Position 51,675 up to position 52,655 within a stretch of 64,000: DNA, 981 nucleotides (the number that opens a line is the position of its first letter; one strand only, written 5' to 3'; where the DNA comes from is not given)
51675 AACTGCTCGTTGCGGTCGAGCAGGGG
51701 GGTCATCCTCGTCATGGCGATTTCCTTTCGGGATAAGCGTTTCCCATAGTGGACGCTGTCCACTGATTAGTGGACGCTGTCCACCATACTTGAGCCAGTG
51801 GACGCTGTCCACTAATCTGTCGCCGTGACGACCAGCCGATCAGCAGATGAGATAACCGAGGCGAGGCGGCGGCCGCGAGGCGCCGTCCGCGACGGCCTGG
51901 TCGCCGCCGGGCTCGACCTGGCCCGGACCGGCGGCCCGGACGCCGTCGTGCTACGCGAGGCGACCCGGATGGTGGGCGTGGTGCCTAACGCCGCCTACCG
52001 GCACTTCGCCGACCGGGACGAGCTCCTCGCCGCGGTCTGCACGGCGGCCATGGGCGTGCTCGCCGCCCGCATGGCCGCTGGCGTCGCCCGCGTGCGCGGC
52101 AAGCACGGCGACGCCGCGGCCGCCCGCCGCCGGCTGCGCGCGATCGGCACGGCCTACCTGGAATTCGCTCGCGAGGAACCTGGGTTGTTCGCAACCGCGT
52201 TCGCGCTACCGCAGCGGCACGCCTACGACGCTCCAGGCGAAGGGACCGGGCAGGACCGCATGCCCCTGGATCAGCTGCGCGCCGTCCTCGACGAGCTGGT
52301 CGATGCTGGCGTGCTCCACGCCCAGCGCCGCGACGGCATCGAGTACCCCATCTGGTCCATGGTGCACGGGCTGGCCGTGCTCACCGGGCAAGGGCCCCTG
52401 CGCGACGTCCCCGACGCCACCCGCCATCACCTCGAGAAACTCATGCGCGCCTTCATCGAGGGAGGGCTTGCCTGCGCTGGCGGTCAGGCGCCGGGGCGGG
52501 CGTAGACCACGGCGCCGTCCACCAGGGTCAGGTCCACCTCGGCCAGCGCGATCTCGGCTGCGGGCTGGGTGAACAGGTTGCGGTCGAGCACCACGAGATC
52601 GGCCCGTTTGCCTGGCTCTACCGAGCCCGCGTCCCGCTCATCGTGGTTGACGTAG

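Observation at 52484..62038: Complete corrinoid-dependent methyl-transfer module built around a non-pyrrolysine MttB-family enzyme, with its own MTHFR and a co-transcribed amidohydrolase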

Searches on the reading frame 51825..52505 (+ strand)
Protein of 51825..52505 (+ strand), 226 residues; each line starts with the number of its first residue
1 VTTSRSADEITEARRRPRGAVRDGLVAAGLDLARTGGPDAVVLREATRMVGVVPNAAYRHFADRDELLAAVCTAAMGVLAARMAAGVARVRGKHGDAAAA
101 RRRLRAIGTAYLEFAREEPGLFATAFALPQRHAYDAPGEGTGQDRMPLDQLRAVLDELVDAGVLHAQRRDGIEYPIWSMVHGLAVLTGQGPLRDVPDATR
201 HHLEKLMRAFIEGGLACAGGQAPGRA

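Call 4: search_protein_families(library=pfam, proteins=[window:51825-52505:+], max_evalue=1)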
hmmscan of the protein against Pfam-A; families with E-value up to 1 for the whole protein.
window:51825-52505:+ (226 aa): 5 families
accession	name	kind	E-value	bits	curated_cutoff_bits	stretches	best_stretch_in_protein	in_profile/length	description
PF13305.11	TetR_C_33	-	8.3e-16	58.9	26.8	1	104-210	1-103/103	Tetracyclin repressor-like, C-terminal domain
PF00440.29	TetR_N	-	2.7e-05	24.3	24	1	25-71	1-47/47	Bacterial regulatory proteins, tetR family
PF16365.12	EutK_C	-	0.0049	17.3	27.5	0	146-164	26-44/52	Ethanolamine utilization protein EutK C-terminus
PF17932.6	TetR_C_24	-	0.13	12.9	26.4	1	100-183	4-87/114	Tetracyclin repressor-like, C-terminal domain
PF01814.28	Hemerythrin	-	0.14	13.1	25.3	0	141-178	31-62/127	Hemerythrin HHE cation binding domain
